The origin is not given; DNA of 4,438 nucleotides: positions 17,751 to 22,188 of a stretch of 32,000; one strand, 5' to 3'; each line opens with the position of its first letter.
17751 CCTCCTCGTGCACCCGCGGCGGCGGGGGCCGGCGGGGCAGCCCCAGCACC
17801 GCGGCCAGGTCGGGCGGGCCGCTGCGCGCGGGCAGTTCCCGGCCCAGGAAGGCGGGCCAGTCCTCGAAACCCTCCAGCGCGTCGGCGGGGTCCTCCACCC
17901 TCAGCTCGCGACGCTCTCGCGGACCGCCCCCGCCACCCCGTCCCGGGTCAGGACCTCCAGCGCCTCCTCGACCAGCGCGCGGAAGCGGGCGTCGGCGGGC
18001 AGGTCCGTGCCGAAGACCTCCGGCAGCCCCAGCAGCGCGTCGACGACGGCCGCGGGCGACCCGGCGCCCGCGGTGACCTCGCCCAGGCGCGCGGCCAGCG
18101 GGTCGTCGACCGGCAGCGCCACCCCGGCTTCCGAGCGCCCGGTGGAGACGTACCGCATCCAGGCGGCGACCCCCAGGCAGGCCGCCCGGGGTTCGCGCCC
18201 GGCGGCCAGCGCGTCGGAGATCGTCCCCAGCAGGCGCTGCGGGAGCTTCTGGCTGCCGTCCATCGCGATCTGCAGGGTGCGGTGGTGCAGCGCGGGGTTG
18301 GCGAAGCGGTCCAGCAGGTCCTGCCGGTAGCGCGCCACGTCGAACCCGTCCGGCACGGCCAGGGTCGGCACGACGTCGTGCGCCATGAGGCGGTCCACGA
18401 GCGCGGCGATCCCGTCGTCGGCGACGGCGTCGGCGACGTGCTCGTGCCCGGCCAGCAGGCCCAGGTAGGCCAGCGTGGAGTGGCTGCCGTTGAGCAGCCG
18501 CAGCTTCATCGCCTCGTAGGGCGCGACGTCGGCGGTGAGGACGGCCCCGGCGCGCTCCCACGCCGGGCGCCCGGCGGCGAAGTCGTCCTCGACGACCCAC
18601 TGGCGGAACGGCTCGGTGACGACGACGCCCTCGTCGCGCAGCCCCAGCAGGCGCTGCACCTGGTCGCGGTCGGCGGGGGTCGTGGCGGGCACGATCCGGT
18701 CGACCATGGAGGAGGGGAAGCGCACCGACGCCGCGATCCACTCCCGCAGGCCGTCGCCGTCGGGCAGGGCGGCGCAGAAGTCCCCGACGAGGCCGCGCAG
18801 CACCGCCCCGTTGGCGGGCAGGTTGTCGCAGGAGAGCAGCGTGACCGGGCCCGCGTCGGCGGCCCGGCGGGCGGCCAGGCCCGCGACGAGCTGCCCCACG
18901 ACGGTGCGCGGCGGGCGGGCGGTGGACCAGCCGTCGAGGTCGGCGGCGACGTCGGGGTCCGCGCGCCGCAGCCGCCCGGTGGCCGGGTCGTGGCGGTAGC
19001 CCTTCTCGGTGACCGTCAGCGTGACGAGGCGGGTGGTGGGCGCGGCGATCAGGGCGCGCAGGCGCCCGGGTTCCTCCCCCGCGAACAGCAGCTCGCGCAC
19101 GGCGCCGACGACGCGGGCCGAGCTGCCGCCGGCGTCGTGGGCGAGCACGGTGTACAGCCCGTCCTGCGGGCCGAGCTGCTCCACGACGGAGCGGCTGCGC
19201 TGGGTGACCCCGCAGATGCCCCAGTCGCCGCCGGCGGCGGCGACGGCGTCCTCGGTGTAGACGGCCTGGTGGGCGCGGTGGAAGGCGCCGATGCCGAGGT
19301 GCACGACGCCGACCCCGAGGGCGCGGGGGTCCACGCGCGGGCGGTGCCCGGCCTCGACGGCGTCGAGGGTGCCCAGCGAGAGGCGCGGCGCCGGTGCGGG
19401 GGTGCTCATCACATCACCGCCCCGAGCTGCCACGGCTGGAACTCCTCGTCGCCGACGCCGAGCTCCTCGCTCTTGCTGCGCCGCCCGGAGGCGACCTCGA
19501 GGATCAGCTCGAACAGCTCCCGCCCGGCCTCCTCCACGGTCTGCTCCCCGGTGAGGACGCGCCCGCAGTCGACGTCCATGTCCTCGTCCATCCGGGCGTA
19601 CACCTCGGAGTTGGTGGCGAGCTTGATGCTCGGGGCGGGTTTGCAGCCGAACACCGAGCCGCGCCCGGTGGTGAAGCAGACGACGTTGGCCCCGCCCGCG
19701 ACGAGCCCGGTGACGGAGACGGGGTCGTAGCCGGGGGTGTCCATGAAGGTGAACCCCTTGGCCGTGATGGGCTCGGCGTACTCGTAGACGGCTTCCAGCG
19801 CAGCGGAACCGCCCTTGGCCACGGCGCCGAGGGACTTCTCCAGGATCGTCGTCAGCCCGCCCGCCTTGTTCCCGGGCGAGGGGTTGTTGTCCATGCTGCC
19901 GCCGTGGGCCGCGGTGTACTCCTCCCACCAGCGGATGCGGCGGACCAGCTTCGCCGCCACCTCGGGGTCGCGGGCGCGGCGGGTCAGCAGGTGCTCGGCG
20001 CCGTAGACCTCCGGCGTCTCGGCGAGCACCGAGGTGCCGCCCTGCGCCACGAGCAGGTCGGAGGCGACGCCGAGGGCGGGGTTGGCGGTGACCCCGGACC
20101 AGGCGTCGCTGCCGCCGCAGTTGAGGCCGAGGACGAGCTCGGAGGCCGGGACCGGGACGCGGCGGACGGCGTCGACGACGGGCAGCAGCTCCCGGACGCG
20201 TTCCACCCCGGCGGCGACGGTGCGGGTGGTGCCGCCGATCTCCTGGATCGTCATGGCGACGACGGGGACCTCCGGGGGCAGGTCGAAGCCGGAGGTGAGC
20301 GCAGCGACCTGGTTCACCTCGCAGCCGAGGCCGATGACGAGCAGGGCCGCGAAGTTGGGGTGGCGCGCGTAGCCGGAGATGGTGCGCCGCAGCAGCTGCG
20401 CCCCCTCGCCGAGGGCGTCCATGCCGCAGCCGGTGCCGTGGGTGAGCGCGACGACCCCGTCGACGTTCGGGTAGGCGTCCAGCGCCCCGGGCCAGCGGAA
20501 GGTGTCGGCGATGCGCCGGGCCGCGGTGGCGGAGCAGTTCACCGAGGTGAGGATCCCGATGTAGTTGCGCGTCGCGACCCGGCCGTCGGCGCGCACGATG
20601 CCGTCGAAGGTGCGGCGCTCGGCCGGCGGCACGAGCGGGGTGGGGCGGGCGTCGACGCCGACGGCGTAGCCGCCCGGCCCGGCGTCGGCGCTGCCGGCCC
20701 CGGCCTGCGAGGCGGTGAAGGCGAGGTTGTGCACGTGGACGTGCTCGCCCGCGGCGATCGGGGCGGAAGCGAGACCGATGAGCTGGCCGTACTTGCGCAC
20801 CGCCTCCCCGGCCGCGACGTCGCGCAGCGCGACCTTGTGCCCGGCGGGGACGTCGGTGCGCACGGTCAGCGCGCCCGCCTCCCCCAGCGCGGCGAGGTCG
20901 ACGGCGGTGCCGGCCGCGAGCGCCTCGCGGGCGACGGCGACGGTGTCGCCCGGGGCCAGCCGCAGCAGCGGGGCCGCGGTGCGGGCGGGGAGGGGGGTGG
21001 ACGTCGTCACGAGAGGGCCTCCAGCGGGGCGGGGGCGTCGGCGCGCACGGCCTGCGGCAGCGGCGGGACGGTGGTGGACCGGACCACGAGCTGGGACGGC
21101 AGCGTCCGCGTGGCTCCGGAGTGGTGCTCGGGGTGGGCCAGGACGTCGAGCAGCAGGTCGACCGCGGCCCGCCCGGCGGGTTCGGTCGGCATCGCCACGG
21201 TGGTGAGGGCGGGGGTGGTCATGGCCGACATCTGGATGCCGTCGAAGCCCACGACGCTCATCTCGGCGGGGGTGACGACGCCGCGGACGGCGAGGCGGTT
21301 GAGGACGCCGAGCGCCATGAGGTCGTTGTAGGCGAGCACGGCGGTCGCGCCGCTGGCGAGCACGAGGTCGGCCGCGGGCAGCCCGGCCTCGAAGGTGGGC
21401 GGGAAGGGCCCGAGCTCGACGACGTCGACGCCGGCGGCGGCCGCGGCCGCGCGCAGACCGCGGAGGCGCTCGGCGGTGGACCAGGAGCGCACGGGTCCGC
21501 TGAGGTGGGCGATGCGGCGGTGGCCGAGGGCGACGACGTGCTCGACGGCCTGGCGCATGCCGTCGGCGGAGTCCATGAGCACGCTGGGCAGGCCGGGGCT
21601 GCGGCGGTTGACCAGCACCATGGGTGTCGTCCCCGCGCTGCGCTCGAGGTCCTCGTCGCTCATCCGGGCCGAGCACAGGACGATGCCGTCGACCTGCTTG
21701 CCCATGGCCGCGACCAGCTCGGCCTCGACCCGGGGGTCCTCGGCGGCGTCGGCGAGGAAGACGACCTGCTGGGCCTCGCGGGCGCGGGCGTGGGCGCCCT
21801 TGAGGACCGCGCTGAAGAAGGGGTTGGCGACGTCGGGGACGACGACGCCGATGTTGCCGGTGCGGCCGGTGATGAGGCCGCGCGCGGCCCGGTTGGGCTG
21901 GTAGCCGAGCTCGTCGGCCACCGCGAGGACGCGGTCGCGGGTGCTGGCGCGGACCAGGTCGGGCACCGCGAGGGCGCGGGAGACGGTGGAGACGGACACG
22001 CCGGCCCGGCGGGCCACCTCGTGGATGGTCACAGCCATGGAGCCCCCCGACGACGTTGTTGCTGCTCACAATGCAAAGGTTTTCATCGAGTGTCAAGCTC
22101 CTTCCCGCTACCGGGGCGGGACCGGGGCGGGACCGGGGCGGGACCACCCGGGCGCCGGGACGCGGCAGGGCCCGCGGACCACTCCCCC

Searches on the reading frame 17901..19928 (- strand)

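Call 66: search_protein_families(library=pfam, proteins=[window:17901-19928:-], max_evalue=0.0001)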
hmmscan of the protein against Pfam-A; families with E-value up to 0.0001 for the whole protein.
window:17901-19928:- (675 aa): 2 families
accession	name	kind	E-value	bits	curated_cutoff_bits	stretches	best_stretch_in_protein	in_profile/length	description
PF08125.19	Mannitol_dh_C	-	8.3e-50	169.4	30.7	1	467-659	1-188/190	Mannitol dehydrogenase C-terminal domain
PF01232.29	Mannitol_dh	-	2.2e-42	145.7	27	1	207-458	2-198/199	Mannitol dehydrogenase Rossmann domain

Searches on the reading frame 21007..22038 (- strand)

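Call 56: search_protein_families(library=pfam, proteins=[window:21007-22038:-], max_evalue=0.0001)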
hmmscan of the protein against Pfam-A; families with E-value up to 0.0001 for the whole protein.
window:21007-22038:- (343 aa): 4 families
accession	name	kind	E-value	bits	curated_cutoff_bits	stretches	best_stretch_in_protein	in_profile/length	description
PF13377.12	Peripla_BP_3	-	7.4e-31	107.9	26.5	1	165-323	1-167/167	Periplasmic binding protein-like domain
PF00532.27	Peripla_BP_1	-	1.9e-28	100.2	22.2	1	61-307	2-268/281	Periplasmic binding proteins and sugar binding domain of LacI family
PF00356.27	LacI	-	3.6e-18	65.5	27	1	4-49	1-46/46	Bacterial regulatory proteins, lacI family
PF13407.12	Peripla_BP_4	-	9.8e-09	35.6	35.1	1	63-301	1-255/258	Periplasmic binding protein domain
